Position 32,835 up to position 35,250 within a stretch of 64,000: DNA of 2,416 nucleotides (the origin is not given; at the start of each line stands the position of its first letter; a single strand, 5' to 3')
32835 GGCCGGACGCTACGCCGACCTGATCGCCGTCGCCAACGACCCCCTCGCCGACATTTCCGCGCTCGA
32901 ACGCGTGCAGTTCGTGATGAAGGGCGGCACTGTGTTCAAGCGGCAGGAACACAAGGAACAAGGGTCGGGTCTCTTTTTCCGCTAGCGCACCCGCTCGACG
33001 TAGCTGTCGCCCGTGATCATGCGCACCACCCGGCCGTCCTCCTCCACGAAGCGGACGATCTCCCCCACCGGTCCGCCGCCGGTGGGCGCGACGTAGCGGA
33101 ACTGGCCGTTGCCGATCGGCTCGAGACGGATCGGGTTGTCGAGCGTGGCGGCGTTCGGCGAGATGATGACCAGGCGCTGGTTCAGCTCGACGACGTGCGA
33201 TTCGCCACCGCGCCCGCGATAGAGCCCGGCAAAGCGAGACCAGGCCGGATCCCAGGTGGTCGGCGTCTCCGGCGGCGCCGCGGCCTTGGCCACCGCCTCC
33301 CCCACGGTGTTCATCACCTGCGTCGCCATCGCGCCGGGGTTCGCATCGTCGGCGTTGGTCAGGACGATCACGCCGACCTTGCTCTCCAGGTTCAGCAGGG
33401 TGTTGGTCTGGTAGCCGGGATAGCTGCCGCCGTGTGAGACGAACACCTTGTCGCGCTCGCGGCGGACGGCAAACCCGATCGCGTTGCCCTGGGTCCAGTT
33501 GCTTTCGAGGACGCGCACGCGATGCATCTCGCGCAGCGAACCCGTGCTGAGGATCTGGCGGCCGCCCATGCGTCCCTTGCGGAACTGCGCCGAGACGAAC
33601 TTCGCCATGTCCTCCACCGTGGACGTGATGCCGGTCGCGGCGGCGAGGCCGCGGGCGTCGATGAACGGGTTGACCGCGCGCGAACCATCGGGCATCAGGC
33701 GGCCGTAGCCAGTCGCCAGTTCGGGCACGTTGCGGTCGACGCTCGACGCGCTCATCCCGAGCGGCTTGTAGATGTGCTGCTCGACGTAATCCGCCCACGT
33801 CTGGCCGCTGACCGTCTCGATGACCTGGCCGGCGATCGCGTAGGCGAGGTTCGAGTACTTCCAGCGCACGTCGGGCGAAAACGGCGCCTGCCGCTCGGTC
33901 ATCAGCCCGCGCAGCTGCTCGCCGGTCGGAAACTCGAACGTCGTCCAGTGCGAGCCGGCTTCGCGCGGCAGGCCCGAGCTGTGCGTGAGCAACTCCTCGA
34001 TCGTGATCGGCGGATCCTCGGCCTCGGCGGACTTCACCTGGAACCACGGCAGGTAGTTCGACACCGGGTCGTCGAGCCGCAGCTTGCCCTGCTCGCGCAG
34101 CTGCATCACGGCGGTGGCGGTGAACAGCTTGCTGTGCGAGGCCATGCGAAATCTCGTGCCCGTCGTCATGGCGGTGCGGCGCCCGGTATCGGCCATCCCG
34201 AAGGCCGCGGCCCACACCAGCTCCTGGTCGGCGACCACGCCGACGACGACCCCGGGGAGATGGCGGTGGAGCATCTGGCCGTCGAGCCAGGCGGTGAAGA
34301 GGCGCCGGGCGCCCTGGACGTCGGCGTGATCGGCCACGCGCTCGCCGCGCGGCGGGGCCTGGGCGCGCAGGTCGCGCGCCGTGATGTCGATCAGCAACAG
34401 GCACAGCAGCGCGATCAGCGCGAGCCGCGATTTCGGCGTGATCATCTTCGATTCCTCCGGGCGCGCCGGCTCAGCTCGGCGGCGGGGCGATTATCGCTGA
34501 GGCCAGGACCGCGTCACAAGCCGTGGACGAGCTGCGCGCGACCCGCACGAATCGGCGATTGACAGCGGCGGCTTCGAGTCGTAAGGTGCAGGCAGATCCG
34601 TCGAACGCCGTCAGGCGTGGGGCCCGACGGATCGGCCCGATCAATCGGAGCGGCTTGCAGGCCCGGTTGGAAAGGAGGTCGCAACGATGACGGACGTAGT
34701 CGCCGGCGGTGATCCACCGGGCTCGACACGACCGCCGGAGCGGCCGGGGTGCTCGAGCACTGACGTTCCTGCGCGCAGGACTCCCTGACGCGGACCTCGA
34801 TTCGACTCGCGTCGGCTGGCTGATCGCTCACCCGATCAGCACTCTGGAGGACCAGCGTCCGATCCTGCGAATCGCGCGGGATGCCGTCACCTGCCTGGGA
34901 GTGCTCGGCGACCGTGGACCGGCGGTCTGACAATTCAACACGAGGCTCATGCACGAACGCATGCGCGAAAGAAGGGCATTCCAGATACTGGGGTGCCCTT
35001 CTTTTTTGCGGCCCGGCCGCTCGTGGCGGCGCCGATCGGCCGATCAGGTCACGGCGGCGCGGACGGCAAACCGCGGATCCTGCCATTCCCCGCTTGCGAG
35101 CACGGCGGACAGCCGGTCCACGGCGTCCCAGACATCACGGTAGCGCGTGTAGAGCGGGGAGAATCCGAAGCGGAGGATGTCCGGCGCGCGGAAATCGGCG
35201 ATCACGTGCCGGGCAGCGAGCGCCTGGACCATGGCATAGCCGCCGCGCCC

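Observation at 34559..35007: Orphan ~410-nt transcription unit with canonical promoter, strong SD and a textbook terminator in a gene-free gap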

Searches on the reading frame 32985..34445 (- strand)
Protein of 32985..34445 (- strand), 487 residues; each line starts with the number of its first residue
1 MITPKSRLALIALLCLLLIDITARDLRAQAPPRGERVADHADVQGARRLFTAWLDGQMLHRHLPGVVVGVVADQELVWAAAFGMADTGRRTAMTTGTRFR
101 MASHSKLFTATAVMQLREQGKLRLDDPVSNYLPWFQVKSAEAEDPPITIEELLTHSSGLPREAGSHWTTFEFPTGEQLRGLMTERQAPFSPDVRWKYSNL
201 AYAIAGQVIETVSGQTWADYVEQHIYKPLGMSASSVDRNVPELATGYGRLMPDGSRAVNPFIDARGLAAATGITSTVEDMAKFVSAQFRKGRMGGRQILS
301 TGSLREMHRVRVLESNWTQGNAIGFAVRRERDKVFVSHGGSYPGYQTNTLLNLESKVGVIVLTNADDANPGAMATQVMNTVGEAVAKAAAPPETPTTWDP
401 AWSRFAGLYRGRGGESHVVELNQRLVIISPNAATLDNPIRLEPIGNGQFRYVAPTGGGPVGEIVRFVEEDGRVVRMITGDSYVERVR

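Call 11: search_protein_families(library=pfam, proteins=[window:32985-34445:-], max_evalue=1)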
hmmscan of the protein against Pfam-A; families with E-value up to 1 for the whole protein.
window:32985-34445:- (487 aa): 2 families
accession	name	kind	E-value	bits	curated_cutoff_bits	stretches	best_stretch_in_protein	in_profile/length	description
PF00144.29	Beta-lactamase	-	6e-70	236.4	27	1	52-371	3-316/329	Beta-lactamase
PF13354.11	Beta-lactamase2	-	0.0036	17.1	22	1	86-128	8-50/214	Beta-lactamase enzyme family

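Call 14: find_encoding_contigs(protein=window:32985-34445:-, flank=4000, max_places=8)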
Protein window:32985-34445:- (487 aa): no gene with exactly this product is on record in the collection.

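Call 16: find_related_loci(query=window:32985-34445:-, collection=genome_contigs, flank=6000)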
Query window:32985-34445:- (487 aa) in genome_contigs; peptide patterns used: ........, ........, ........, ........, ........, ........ (x = any residue, [..] = any of these).
138 stretches matched a pattern; 101 encode a relative of the query (tblastn E <= 1e-3); the best 80 are kept; 80 distinct loci.
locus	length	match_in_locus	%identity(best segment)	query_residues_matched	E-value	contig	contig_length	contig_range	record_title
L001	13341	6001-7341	85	42-487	0e+0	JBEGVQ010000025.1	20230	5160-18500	MAG: Acidobacteriota bacterium isolate riogrande_2019_sw_WHONDRS-S19S_0066_B_bin.22 scaffold_2414935, whole genome shotg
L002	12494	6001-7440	80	7-484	0e+0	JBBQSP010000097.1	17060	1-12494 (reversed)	MAG: Vicinamibacterales bacterium isolate Co_metawrap_1760 Cmw_1760_k141_13893221_length_17060_cov_9.0000, whole genome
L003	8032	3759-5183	79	11-484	0e+0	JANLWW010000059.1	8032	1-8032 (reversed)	MAG: Acidobacteriota bacterium isolate OTE_20_metabat_232 OTE_20_k141_4685082, whole genome shotgun sequence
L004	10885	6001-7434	81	11-487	0e+0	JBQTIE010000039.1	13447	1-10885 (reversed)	MAG: Acidobacteriota bacterium isolate SAR122 c_000000151355, whole genome shotgun sequence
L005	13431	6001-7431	79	8-486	0e+0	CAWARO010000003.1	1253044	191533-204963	MAG: uncultured Acidimicrobiia bacterium isolate MFD02840.bin.1.22 genome assembly, contig: contig_3354, whole genome sh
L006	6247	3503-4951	79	5-487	0e+0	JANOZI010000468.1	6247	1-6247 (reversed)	MAG: Acidobacteriota bacterium isolate VAR_79_metabat_490 VAR_79_k141_4158333, whole genome shotgun sequence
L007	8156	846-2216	82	29-487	0e+0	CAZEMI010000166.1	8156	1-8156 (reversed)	MAG TPA_asm: uncultured Acidobacterium sp. isolate binchicken_co31_34 genome assembly, contig: k141_446284, whole genome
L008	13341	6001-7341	79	42-486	0e+0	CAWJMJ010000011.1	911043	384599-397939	MAG: uncultured Acidobacteriota bacterium isolate MFD02581.bin.2.172 genome assembly, contig: contig_30962, whole genome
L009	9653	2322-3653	80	41-482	0e+0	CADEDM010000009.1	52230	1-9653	MAG: uncultured Acidobacteria bacterium isolate Acidobacteria sp. RBC084 genome assembly, contig: MAG084_9, whole genome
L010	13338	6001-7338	75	43-486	0e+0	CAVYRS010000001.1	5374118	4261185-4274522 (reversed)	MAG: uncultured Acidobacteriota bacterium isolate MFD06229.bin.2.32 genome assembly, contig: contig_2392, whole genome s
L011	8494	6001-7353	74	38-487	0e+0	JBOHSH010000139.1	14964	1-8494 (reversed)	MAG: Gemmatimonadales bacterium isolate M3-S_metabat2.bin.133 k127_535770, whole genome shotgun sequence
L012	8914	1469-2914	68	6-487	0e+0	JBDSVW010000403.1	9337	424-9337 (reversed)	MAG: Gemmatimonadaceae bacterium isolate cluster1_bin.613 k127_15296015, whole genome shotgun sequence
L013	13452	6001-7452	80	5-487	0e+0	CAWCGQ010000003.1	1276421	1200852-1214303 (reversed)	MAG: uncultured Acidimicrobiia bacterium isolate MFD01275.bin.1.78 genome assembly, contig: contig_3345, whole genome sh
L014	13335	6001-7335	75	44-487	0e+0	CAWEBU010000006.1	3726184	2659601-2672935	MAG: uncultured Acidobacteriota bacterium isolate MFD01275.bin.1.248 genome assembly, contig: contig_5965, whole genome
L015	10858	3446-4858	71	13-486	0e+0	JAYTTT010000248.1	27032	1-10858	MAG: Gemmatimonadota bacterium isolate GFS_5453 GFS_5453_247, whole genome shotgun sequence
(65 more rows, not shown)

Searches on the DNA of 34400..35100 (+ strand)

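Call 4: search_rna_families(source=window, start=34400, end=35100, threshold=evalue, max_evalue=10, show_alignments=3)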
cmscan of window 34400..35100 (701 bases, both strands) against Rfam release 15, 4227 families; matches with E-value up to 10: 6.
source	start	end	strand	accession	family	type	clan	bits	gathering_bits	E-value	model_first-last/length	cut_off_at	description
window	34970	35009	+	RF00489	ctRNA_p42d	Gene; antisense;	-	26.5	50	0.0018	1-46/46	no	ctRNA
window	34947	35010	+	RF02054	STnc420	Gene; sRNA;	-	24.1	70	0.031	1-58/58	no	Salmonella enterica sRNA STnc420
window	34967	35005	+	RF03623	mir-1252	Gene; miRNA;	-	18.4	70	3.2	1-65/65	no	mir-1252 microRNA precursor family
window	34473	34614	+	RF02647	Cis52_sRNA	Gene; sRNA;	-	12.4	56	9.3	1-179/179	no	Ruegeria cis52 sRNA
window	34652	34739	-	RF02237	asX3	Gene; sRNA;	-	11.9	40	8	1-182/182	no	Xanthomonas sRNA asX3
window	34949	35003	-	RF01716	PhotoRC-I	Cis-reg;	-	10.6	45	8.1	1-44/44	no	PhotoRC-I RNA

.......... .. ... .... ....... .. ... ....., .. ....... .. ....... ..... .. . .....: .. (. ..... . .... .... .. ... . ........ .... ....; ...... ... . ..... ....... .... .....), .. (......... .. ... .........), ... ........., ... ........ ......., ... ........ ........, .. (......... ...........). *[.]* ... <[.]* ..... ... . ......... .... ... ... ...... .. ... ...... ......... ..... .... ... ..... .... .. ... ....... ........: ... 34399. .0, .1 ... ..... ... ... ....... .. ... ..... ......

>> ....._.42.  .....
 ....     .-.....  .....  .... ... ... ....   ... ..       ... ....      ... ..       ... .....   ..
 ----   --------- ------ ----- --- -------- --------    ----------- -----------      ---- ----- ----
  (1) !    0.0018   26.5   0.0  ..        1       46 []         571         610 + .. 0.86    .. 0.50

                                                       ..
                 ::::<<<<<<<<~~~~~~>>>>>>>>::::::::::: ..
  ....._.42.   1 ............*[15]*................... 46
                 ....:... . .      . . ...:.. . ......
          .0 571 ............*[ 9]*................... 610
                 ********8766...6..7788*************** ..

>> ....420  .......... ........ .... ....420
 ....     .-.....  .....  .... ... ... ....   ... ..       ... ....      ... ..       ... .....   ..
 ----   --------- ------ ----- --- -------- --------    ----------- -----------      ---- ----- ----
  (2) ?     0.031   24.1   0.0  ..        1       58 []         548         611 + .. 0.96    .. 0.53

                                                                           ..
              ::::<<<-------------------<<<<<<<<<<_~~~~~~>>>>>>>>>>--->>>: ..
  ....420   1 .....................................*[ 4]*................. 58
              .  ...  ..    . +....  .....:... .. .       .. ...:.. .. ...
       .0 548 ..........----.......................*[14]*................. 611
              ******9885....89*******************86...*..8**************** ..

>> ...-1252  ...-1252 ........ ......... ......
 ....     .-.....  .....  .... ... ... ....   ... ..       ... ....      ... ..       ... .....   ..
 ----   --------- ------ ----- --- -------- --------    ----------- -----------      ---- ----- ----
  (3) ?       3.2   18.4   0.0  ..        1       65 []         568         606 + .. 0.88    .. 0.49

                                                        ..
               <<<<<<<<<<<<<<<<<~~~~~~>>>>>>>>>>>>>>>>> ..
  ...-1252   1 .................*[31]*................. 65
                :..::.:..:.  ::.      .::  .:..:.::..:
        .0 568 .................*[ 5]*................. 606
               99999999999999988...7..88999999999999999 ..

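Call 37: search_dna_similar(query=window:34446-35043:+, collection=plasmids, mode=distant, max_evalue=0.01)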
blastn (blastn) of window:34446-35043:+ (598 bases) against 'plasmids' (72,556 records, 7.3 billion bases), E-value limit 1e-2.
No match.

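Call 38: search_dna_similar(query=window:34446-35043:+, collection=phages, mode=distant, max_evalue=0.01)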
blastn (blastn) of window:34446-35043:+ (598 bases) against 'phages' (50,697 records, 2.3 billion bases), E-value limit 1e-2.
No match.

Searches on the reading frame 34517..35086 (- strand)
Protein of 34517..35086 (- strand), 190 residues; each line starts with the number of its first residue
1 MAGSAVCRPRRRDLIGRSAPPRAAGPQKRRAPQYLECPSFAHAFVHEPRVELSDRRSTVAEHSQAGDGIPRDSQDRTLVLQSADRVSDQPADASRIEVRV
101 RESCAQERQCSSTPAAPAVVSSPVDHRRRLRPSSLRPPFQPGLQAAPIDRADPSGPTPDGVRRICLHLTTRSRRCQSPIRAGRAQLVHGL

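Call 11: search_protein_families(library=pfam, proteins=[window:34517-35086:-], max_evalue=1)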
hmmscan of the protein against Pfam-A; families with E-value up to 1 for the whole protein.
window:34517-35086:- (190 aa): 1 family
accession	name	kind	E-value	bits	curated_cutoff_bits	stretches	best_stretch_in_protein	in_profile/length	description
PF12467.13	CMV_1a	-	0.27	11.8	25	1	77-131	108-162/184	Cucumber mosaic virus 1a protein family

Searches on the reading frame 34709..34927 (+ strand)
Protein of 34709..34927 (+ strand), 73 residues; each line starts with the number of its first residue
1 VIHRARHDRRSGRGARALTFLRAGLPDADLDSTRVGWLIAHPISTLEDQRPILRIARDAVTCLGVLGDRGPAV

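Call 11: search_protein_families(library=pfam, proteins=[window:34709-34927:+], max_evalue=1)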
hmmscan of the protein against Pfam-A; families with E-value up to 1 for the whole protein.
window:34709-34927:+ (73 aa): 0 families

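Call 15: find_homologous_proteins(query=window:34709-34927:+, max_evalue=10)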
Query window:34709-34927:+: 1 candidates shared short words with the query, none scored E <= 10.

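Call 28: search_protein_representatives(protein=window:34709-34927:+)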
Query: 73 residues. Proteins with E-value up to 0.001 (for the whole library): 2; up to 1e-10: 1; up to 1e-30: 0. The best 2 are listed.
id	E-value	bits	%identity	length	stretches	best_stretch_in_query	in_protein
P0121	1.3e-12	63.5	46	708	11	4-33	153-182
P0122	2.1e-06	43.9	36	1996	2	19-62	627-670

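Call 57: search_protein_families(library=phrogs, proteins=[window:34709-34927:+], max_evalue=1)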
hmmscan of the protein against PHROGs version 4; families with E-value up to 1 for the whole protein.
window:34709-34927:+ (73 aa): 0 families

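Call 91: predict_structure(protein=window:34709-34927:+)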
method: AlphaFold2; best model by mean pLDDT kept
length: 73 residues; sequences in the alignment: 1
mean_pLDDT: 52.4   pTM: 0.30
mean pLDDT of the five models: 52.4, 49.5, 46.4, 44.4, 40.2
residues with pLDDT >= 90: 0; 70-90: 0; 50-70: 49; < 50: 24
segments of 3 or more residues with pLDDT < 50: 1-10, 65-73
pLDDT, mean of each block of 10 residues (from residue 1): 43 59 56 53 51 60 50 35
secondary structure, 60 per line:
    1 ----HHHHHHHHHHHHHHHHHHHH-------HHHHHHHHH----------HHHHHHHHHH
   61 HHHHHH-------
elements in order: H5-24 H32-40 H51-66
